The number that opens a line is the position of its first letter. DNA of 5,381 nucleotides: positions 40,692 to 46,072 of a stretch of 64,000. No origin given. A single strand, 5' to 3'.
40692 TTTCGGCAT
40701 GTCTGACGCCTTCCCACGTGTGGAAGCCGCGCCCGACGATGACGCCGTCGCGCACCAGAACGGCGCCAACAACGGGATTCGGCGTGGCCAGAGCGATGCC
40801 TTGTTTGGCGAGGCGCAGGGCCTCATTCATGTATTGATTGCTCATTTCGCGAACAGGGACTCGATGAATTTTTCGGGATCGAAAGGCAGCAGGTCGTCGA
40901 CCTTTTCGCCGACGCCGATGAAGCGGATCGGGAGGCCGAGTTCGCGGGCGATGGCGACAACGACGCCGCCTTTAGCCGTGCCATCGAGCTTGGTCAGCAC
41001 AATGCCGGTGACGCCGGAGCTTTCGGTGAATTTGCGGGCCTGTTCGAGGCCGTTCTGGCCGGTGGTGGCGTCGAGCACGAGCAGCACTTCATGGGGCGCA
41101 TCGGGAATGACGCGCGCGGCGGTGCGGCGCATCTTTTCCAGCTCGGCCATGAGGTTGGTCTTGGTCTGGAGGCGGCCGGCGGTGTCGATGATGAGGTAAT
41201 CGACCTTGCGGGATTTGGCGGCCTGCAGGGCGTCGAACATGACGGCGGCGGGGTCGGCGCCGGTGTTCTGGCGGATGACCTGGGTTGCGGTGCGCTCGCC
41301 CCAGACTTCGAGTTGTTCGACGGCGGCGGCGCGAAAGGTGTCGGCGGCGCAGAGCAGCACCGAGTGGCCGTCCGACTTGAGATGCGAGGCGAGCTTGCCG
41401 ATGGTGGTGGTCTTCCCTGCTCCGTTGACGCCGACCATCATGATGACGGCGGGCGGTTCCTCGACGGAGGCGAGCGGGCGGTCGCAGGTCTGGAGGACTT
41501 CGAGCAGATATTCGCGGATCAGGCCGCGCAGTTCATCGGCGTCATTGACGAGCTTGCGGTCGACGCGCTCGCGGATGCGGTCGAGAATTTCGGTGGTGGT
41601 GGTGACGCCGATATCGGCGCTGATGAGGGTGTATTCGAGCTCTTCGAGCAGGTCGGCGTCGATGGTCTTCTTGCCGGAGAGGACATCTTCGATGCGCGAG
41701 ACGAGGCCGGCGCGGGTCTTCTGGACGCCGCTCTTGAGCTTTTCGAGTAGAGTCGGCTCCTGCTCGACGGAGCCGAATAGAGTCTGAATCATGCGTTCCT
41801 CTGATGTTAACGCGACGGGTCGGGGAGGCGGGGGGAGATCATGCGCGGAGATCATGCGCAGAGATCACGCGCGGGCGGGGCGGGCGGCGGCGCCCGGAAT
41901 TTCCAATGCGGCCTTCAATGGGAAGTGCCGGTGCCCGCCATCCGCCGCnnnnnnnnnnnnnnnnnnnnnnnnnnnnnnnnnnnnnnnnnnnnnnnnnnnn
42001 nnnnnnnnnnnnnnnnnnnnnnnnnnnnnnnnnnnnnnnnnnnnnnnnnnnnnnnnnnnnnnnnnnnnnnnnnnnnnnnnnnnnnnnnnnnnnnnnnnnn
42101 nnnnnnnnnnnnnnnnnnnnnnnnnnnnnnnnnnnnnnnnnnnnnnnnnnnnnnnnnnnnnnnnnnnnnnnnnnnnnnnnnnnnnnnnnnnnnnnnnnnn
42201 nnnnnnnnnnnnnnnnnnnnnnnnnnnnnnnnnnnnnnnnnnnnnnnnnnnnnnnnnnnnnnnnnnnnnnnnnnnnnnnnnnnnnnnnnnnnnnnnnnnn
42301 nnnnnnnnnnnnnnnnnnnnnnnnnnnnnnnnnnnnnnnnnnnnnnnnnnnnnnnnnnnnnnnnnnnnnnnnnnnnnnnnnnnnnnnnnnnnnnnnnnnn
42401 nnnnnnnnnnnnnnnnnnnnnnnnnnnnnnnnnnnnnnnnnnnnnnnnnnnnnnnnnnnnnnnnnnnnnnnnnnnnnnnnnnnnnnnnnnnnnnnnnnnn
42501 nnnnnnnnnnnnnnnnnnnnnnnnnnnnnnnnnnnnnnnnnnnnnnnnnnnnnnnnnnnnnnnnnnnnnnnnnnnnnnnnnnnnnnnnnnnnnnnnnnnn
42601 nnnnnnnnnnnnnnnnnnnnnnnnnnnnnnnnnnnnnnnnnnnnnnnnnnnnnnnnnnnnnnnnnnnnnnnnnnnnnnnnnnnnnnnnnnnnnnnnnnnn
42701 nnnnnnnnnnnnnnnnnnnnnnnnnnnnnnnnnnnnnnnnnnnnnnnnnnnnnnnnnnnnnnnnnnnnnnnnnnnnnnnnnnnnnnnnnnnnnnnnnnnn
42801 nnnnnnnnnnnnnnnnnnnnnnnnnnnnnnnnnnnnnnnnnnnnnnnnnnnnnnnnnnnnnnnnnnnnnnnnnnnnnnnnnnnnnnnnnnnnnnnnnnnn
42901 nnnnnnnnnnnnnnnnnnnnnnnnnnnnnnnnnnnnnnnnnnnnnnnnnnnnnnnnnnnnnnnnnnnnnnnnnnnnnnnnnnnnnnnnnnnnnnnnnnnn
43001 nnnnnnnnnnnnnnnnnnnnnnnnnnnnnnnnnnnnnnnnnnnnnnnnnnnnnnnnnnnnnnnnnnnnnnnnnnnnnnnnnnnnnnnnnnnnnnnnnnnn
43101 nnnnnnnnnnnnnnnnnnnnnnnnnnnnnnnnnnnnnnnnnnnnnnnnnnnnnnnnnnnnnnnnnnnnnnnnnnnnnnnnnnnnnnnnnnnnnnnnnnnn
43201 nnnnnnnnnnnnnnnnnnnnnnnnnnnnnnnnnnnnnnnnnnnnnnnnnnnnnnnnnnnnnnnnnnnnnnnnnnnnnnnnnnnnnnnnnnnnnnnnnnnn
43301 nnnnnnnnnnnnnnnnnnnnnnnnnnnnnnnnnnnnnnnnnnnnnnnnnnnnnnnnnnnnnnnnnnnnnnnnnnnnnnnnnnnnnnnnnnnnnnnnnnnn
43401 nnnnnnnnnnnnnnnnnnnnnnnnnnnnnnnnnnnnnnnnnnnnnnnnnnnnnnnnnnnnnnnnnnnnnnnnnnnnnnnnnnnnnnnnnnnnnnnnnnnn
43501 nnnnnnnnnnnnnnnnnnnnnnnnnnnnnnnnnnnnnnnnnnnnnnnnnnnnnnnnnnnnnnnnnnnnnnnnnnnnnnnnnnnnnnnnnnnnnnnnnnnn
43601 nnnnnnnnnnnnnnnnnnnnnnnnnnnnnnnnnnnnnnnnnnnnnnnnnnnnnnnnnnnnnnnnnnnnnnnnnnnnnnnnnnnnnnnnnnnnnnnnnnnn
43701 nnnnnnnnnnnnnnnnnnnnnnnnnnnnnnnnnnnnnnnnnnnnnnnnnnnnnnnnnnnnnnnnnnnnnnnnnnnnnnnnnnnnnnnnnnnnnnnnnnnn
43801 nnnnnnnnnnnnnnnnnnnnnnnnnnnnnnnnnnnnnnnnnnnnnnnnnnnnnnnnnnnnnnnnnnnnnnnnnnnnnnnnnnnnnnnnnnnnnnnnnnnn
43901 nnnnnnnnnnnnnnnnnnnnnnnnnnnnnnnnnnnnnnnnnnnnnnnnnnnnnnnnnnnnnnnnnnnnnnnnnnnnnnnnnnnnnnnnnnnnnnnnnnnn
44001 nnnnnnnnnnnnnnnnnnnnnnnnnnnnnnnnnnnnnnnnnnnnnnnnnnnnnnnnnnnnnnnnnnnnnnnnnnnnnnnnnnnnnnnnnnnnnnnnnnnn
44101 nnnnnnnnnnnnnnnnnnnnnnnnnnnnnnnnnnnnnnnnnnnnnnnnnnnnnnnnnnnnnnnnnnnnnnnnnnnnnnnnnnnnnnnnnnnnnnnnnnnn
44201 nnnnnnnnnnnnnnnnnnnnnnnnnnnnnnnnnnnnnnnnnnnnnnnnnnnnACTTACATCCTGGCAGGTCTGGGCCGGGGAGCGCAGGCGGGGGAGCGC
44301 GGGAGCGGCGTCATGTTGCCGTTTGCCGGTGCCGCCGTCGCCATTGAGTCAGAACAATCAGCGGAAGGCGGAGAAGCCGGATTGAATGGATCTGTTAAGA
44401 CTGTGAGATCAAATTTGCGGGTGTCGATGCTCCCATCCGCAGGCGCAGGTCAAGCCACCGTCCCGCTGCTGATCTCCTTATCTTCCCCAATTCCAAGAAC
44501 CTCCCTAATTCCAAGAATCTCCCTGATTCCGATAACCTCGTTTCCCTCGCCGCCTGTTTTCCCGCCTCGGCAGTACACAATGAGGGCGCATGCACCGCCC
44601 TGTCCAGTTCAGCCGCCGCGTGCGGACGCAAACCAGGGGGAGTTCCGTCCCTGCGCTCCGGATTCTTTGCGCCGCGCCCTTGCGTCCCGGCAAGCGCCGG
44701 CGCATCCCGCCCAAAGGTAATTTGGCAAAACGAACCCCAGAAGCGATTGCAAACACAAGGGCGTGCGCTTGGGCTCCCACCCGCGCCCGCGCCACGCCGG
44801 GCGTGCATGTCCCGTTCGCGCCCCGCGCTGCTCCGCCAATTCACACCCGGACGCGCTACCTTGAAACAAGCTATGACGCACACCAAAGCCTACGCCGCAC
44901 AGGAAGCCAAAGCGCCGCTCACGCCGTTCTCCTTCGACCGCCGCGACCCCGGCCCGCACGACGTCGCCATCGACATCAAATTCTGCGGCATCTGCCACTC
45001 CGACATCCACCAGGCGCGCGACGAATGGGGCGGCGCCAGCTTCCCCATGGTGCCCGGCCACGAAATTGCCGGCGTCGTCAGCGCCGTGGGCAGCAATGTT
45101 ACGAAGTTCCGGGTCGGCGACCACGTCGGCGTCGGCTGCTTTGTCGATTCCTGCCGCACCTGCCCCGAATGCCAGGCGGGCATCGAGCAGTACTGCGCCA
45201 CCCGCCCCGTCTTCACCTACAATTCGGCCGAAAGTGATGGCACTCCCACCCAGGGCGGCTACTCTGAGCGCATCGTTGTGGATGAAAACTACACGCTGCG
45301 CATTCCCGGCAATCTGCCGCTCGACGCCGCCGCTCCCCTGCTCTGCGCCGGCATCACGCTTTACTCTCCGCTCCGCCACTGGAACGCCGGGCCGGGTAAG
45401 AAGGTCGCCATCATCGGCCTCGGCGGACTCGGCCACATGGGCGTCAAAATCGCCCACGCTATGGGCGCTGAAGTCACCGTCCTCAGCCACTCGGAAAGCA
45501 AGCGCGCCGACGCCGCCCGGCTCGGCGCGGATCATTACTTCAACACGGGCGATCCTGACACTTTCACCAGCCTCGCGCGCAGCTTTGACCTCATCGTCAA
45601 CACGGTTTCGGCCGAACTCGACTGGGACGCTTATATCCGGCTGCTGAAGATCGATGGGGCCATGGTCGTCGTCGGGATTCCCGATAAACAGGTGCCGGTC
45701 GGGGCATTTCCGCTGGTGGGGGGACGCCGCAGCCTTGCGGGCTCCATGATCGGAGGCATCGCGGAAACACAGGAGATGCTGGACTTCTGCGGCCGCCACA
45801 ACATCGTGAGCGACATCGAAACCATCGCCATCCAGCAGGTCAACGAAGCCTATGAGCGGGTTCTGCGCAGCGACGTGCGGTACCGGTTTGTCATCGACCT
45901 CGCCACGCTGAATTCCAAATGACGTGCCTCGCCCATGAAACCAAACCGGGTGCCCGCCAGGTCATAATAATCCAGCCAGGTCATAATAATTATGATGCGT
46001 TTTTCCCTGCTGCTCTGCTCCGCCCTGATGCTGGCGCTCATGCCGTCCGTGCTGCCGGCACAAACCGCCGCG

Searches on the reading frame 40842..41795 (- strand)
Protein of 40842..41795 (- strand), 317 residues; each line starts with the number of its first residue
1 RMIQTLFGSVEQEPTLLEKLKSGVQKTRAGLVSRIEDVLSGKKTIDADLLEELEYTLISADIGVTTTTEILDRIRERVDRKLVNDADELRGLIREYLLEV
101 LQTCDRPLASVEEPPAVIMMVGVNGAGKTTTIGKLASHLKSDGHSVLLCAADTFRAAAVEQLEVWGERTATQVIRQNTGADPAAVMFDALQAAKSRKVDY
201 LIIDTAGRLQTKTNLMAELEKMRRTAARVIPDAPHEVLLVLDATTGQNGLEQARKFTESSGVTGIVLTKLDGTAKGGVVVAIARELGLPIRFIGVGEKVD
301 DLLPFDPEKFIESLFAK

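Call 55: search_protein_families(library=pfam, max_evalue=0.00001, proteins=[window:40842-41795:-])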
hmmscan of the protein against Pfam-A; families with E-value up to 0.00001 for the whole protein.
window:40842-41795:- (317 aa): 8 families
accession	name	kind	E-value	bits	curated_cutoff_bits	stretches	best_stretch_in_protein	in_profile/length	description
PF00448.28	SRP54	-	5.9e-80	268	22.7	1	115-315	1-195/196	SRP54-type protein, GTPase domain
PF02881.24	SRP54_N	-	3.2e-15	56.5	22.4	1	31-96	1-74/75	SRP54-type protein, helical bundle domain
PF13604.12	AAA_30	-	1.9e-08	34.7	27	1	114-230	17-120/191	AAA domain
PF06414.18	Zeta_toxin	-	2.5e-07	30.8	22.3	1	112-212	13-110/199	Zeta toxin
PF13671.12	AAA_33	-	7.4e-07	30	27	0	117-220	1-85/143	AAA domain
PF13401.12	AAA_22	-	3.8e-06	27.7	27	0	116-224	6-109/130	AAA domain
PF13207.12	AAA_17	-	4.3e-06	27.5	27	0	121-234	1-111/136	AAA domain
PF19842.5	YqeC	-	7.4e-06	26.7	27.6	0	125-199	6-80/145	YqeC protein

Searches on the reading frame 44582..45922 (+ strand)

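Call 55: search_protein_families(library=pfam, max_evalue=0.00001, proteins=[window:44582-45922:+])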
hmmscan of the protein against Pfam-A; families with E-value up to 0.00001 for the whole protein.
window:44582-45922:+ (446 aa): 2 families
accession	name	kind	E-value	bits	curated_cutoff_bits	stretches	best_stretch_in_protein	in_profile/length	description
PF08240.17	ADH_N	-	1.6e-27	96.2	23.5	1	124-242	1-103/104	Alcohol dehydrogenase GroES-like domain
PF00107.32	ADH_zinc_N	-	6.4e-26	91.3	31.8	1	282-403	1-127/129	Zinc-binding dehydrogenase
